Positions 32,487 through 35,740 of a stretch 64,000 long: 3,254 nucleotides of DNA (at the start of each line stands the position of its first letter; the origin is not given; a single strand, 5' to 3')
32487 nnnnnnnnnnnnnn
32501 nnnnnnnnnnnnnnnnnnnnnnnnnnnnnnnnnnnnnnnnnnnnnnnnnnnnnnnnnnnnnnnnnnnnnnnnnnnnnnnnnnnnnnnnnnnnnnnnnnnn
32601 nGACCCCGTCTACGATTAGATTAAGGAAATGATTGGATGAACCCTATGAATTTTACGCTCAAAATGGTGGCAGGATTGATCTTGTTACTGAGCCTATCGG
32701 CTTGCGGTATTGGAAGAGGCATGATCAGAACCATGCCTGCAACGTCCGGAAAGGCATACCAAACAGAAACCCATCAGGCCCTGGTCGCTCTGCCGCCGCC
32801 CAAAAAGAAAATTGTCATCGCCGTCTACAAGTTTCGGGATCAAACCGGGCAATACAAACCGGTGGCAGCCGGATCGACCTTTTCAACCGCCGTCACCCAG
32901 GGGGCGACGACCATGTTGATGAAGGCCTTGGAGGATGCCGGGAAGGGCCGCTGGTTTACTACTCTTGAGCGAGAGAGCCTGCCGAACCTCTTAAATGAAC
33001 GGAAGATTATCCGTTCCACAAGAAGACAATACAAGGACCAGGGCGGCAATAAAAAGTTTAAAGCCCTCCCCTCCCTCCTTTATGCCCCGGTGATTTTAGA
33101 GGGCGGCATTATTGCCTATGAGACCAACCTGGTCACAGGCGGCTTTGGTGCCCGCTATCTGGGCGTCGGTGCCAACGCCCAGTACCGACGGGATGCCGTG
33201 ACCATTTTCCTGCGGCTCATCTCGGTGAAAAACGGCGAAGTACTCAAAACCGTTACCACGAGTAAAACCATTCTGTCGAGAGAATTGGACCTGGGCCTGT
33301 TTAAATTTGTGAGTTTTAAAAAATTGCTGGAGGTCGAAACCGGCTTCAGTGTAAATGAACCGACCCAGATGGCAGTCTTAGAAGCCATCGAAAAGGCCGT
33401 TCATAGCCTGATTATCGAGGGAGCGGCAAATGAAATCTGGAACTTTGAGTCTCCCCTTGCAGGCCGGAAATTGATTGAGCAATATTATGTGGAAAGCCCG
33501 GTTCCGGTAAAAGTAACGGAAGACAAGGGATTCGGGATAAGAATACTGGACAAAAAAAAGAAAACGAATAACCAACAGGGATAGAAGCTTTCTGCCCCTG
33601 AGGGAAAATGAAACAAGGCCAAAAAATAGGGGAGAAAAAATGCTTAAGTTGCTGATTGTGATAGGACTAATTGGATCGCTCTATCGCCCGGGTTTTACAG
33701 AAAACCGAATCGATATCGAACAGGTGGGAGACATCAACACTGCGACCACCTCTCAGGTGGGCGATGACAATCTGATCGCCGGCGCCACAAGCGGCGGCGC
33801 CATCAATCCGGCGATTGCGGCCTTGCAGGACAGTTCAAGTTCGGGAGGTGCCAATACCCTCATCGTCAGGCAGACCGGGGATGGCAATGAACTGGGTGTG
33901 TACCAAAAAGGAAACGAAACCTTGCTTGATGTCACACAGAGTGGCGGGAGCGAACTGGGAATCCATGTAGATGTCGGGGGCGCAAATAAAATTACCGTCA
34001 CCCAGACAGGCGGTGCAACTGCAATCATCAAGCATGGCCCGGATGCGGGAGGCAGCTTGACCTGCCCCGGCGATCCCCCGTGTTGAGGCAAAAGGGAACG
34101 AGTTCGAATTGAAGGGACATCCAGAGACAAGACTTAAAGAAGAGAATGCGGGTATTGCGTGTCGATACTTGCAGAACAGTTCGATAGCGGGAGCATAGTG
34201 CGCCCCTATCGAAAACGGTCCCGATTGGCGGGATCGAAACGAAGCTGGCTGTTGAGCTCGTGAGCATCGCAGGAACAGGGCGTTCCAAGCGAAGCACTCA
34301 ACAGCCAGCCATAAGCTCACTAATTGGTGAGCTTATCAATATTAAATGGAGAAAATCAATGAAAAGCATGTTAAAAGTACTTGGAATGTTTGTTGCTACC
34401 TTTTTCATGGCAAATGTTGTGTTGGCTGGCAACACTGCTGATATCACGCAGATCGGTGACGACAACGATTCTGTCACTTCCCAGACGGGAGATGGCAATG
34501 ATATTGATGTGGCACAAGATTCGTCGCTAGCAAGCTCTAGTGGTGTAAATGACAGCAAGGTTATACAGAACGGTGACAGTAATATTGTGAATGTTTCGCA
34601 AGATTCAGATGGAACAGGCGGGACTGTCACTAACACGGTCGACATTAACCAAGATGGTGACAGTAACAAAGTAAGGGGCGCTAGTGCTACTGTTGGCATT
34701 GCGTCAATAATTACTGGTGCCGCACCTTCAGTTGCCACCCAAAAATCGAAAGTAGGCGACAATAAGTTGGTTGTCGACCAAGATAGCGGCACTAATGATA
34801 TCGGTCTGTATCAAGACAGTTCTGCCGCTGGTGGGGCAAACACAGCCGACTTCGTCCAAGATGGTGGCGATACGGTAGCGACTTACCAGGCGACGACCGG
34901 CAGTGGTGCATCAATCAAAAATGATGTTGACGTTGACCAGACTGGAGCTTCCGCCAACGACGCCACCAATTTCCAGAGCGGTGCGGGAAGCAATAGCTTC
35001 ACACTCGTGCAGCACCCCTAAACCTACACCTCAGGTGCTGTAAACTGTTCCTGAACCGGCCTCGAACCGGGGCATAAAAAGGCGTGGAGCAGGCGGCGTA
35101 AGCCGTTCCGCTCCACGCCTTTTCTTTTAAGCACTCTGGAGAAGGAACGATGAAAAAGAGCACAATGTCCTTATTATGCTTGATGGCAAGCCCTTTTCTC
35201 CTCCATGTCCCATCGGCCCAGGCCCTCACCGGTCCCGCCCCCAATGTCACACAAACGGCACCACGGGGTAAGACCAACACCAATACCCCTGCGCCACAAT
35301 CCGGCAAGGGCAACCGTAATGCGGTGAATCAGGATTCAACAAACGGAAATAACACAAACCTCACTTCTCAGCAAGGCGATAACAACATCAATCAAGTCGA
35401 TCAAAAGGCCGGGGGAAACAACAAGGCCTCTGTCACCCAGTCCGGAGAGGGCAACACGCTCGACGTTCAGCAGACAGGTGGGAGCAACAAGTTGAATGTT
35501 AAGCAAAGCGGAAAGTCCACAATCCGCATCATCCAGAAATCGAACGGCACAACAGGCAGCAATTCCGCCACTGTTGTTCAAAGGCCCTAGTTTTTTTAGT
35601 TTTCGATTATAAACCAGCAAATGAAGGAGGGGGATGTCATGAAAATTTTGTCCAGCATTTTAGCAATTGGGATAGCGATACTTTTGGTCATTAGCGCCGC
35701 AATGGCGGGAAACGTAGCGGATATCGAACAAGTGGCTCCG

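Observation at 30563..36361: Co-linear curli-type amyloid secretion locus with four curlin paralogs in a probably non-enterobacterial host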

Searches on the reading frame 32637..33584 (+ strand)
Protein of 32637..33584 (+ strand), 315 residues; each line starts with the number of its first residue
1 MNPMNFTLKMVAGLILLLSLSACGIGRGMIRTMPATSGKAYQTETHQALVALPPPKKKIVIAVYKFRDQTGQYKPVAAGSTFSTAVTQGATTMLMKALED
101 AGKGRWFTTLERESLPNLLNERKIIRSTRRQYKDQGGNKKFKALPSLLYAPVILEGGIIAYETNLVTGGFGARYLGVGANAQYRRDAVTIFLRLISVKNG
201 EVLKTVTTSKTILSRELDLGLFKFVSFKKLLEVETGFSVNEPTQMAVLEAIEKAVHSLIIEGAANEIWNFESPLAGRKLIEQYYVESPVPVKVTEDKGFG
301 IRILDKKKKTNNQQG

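Call 3: search_protein_families(library=pfam, proteins=[window:32637-33584:+], max_evalue=1)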
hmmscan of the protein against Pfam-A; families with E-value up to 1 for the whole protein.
window:32637-33584:+ (315 aa): 2 families
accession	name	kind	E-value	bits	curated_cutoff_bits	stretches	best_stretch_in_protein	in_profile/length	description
PF03783.19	CsgG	-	2.5e-61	207.1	20.8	1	52-269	3-207/210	Curli production assembly/transport component CsgG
PF02639.20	DUF188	-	0.057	13.5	24.3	1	103-142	77-113/130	Uncharacterized BCR, YaiI/YqxD family COG1671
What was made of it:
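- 32637..33584 (+): csgG (315 aa), the outer-membrane lipoprotein secretion channel. Pfam CsgG E 2.5e-61 (call 3).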

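Call 4: search_protein_families(library=ncbifam, proteins=[window:32637-33584:+], max_evalue=1)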
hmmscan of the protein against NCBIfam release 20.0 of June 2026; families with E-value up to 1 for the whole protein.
window:32637-33584:+ (315 aa): 3 families
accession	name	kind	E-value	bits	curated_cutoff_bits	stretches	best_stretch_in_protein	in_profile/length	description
NF011731.0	PRK15184.1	equivalog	2e-65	221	505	1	41-286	31-270/277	curli production assembly/transport protein CsgG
NF037935.1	holdfast_HfaB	equivalog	1e-13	51.1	300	1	57-259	53-257/264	holdfast anchoring protein HfaB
NF047847.2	SS_mature_LptM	equivalog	0.11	12.6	27.7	1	4-24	1-21/31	LPS translocon maturation chaperone LptM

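Call 10: find_encoding_contigs(protein=window:32637-33584:+, flank=10000, max_places=6)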
Protein window:32637-33584:+ (315 aa): 1 contig read that carries it; 1 place shown.
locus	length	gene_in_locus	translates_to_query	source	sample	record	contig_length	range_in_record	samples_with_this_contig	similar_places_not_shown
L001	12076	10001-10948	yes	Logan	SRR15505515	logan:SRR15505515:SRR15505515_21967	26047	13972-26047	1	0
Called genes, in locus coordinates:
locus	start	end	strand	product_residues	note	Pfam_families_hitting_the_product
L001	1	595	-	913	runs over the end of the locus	PF00989:PAS (weak), PF08448:PAS_4, PF13426:PAS_9 (weak), PF00989:PAS, PF13426:PAS_9, PF08447:PAS_3, PF00990:GGDEF, PF00563:EAL, +3 more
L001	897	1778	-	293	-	PF00494:SQS_PSY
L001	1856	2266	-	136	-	PF01850:PIN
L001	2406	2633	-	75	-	PF04014:MazE_antitoxin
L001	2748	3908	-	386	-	PF03486:HI0933_like (faint), PF01593:Amino_oxidase (weak), PF13450:NAD_binding_8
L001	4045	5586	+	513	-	PF02511:Thy1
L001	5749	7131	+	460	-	PF00089:Trypsin, PF13365:Trypsin_2, PF00595:PDZ (weak), PF13180:PDZ_2, PF17820:PDZ_6, PF00595:PDZ (weak), PF13180:PDZ_2, PF17820:PDZ_6 (weak), +2 more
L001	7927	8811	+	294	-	PF10627:CsgE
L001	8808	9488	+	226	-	-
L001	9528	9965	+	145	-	PF10614:CsgF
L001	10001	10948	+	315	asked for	PF03783:CsgG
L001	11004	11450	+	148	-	PF07012:Curlin_rpt (faint)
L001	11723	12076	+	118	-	?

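Call 12: find_related_loci(query=window:32637-33584:+, collection=genome_contigs, flank=8000)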
Query window:32637-33584:+ (315 aa) in genome_contigs; peptide patterns used: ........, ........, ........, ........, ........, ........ (x = any residue, [..] = any of these).
140 stretches matched a pattern; 25 encode a relative of the query (tblastn E <= 1e-3); 25 distinct loci.
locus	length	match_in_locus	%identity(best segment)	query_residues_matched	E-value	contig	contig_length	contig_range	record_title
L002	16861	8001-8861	58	4-286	6e-107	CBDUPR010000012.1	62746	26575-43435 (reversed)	MAG TPA_asm: uncultured Nitrosomonas sp. isolate SRR22808125_binner13_Refined_62 genome assembly, contig: ERZ25043434.17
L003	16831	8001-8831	58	10-286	1e-102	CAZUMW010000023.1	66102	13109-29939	MAG TPA_asm: uncultured Thermodesulfobacteriota bacterium isolate SRP141376_co4_104 genome assembly, contig: NODE_744_le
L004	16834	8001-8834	53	6-283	3e-92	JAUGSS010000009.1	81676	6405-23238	MAG: Methylococcaceae bacterium isolate ZUGMOB10 c_000000003512, whole genome shotgun sequence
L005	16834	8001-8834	53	6-283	3e-92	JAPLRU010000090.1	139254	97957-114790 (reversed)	MAG: Methylobacter sp. isolate LacPavin_0419_WC53_MAG_49_11 LacPavin_0419_WC53_scaffold_297981, whole genome shotgun seq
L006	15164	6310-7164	52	4-283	8e-92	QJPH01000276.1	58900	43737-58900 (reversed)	MAG: Candidatus Methylumidiphilus alinenensis isolate AMbin10 contig01380, whole genome shotgun sequence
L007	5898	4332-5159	52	20-297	3e-89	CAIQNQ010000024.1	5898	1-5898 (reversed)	MAG: uncultured Methylococcaceae bacterium isolate Ki1-1-6m_bin-0573 genome assembly, contig: bin-0573:024/298, whole ge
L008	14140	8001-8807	54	20-283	5e-86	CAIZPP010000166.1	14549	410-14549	MAG: uncultured Methylococcaceae bacterium isolate C-4_bin-130 genome assembly, contig: bin-130:166/344, whole genome sh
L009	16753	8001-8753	53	14-273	4e-85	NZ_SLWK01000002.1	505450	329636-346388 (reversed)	Natronoflexus pectinivorans strain DSM 24179 Ga0310552_102, whole genome shotgun sequence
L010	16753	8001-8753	53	14-273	3e-86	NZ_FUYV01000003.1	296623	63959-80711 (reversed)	Alkalitalea saponilacus strain DSM 24412, whole genome shotgun sequence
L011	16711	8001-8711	56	43-286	1e-80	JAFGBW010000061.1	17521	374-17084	MAG: Candidatus Auribacterota bacterium isolate Zod_Metabat.1054 k87_2365956, whole genome shotgun sequence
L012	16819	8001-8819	49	4-284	1e-78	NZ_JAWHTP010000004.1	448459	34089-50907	Chromohalobacter sp. HP20-39 NODE_4_length_448459_cov_322.904376, whole genome shotgun sequence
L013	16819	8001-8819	49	4-284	1e-78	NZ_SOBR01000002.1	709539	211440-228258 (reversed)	Chromohalobacter marismortui strain DSM 6770 Ga0215682_102, whole genome shotgun sequence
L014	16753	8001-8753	51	14-273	2e-76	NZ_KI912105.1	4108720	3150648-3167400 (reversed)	Alkaliflexus imshenetskii DSM 15055 strain Z-7010, DSM 15055 AlkimDRAFT_AIB.5, whole genome shotgun sequence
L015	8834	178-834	56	43-268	1e-75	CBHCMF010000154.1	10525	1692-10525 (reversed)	MAG TPA_asm: uncultured Noviherbaspirillum sp. isolate SRR16095325_binner13_Refined_12 genome assembly, contig: ERZ27337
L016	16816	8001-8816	45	1-283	4e-74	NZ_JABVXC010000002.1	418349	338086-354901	Onishia taeanensis strain As1101 NODE_2_length_418349_cov_39.1567, whole genome shotgun sequence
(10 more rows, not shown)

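Call 14: list_cluster_members(proteins=[P0001, window:32637-33584:+, window:31432-32124:+, window:33640-34086:+, window:35150-35590:+, window:35621-36361:+])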
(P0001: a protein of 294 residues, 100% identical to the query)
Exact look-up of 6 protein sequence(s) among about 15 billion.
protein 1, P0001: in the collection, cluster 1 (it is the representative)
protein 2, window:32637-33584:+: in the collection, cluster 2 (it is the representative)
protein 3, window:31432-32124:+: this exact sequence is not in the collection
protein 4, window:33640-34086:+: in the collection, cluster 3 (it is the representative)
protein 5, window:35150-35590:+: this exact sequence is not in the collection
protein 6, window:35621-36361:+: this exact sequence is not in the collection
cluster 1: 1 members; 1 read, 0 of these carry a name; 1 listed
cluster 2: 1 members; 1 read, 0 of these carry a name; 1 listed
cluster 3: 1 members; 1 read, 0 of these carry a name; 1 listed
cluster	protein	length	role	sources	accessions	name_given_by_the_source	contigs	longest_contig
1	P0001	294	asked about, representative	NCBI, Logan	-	-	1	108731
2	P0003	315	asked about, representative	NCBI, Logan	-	-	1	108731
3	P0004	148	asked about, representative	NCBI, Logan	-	-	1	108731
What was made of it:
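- Tried and rejected: The exact-match look-up gave only an unnamed Logan contig from run SRR15505515 and an unnamed 108,731-bp NCBI contig (calls 10, 14).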

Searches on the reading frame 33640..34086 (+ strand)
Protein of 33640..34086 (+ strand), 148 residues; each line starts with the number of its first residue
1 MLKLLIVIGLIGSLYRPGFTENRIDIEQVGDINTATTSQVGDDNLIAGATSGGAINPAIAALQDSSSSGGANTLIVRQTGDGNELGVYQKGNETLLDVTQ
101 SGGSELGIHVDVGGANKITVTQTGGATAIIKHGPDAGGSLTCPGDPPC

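Call 3: search_protein_families(library=pfam, proteins=[window:33640-34086:+], max_evalue=1)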
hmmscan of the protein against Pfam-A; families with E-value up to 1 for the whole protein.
window:33640-34086:+ (148 aa): 1 family
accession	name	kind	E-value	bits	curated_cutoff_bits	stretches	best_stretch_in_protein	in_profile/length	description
PF07012.17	Curlin_rpt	-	1.9e-12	47.4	20.7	3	21-46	3-28/34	Curlin associated repeat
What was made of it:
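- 33640..34086 (+): Curlin 1 (148 aa). It has about 9 strand motifs (4.5 repeats) with one long arc insertion, and it ends in CPGDPPC where the other three curlins have a final xxVQ strand. Curlin_rpt 47.4 bits (call 3).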

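Call 4: search_protein_families(library=ncbifam, proteins=[window:33640-34086:+], max_evalue=1)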
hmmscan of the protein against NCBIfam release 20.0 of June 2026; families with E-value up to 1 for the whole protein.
window:33640-34086:+ (148 aa): 2 families
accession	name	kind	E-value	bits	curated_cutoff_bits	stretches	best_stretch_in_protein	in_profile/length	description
NF007470.1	PRK10051.1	equivalog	1.1e-08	35.2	160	2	22-102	65-140/150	curli major subunit CsgA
NF007506.1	PRK10101.1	equivalog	7.1e-06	25.8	165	2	69-126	53-132/151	curli minor subunit CsgB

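Call 78: search_solved_structures(query=window:33640-34086:+, max_evalue=0.01)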
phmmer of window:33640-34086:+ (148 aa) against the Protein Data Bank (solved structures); distinct sequences matched with E-value up to 0.01: 1.
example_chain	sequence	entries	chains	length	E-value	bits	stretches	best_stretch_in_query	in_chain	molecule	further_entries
8c50_A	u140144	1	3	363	0.0031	20.8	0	65-126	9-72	Curlin associated repeat-containing protein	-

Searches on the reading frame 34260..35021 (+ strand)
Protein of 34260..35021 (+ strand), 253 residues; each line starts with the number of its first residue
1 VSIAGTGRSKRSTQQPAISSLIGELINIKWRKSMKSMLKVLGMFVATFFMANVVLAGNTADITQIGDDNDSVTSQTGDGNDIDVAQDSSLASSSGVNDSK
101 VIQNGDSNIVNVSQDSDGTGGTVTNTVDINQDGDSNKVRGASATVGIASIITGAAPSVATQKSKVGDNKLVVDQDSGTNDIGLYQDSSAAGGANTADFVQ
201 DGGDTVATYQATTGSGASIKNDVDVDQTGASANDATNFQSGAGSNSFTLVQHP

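Call 3: search_protein_families(library=pfam, proteins=[window:34260-35021:+], max_evalue=1)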
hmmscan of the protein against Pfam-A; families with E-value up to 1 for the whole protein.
window:34260-35021:+ (253 aa): 1 family
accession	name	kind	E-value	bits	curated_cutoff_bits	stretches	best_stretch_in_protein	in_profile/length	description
PF07012.17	Curlin_rpt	-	1.4e-07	31.8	20.7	2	58-87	4-33/34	Curlin associated repeat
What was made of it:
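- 34359..35021 (+): Curlin 2 (220 aa). It has about 14 strand motifs, is very acidic (mature net charge about -20, 27 Asp), and is a full-length paralogue of curlin 4. Curlin_rpt 31.8 bits (call 3).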

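Call 4: search_protein_families(library=ncbifam, proteins=[window:34260-35021:+], max_evalue=1)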
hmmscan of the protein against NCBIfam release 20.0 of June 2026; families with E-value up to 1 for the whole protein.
window:34260-35021:+ (253 aa): 1 family
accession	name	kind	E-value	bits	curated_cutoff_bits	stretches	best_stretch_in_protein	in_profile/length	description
NF007506.1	PRK10101.1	equivalog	0.002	17.9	165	1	56-116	76-130/151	curli minor subunit CsgB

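Call 79: search_solved_structures(query=window:34359-35021:+, max_evalue=0.01)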
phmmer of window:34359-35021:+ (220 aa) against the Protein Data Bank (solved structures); distinct sequences matched with E-value up to 0.01: 0.
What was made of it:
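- Curlin 2 has no hit among solved-structure sequences (call 79).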

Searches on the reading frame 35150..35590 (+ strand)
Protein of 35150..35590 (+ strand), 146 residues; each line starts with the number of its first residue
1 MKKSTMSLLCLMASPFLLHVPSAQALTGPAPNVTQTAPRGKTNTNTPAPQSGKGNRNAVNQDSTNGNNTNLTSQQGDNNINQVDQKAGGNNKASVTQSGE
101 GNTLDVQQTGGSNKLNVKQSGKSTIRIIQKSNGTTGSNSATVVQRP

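Call 3: search_protein_families(library=pfam, proteins=[window:35150-35590:+], max_evalue=1)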
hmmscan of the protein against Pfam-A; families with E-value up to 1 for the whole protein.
window:35150-35590:+ (146 aa): 1 family
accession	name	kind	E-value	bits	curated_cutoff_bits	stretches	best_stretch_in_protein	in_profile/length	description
PF07012.17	Curlin_rpt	-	7.3e-05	23.1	20.7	2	90-121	3-34/34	Curlin associated repeat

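Call 4: search_protein_families(library=ncbifam, proteins=[window:35150-35590:+], max_evalue=1)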
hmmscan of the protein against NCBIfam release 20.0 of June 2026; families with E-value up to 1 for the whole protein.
window:35150-35590:+ (146 aa): 2 families
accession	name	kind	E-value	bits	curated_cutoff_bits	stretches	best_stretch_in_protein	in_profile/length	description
NF007506.1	PRK10101.1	equivalog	1.4e-06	28.1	165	1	45-130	57-140/151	curli minor subunit CsgB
NF007470.1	PRK10051.1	equivalog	0.00075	19.5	160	1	43-123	64-142/150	curli major subunit CsgA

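Call 76: search_solved_structures(query=window:35150-35590:+, max_evalue=0.01)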
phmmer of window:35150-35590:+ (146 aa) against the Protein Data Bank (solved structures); distinct sequences matched with E-value up to 0.01: 1.
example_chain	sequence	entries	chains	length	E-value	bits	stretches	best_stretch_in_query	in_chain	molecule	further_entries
8c50_A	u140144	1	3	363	3.6e-13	53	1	50-133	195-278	Curlin associated repeat-containing protein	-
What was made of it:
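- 35150..35590 (+): Curlin 3 (146 aa). It has about 5 regular 22-residue repeats and is basic (mature net charge about +7). It is the best match to E. coli CsgB and ends in TVVQRP, so it is the candidate nucleator. P. korlensis CsgA 8c50 E 3.6e-13 (call 76).
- Curlin 3 matches the solved P. korlensis curli subunit 8c50 at E 3.6e-13 (call 76).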
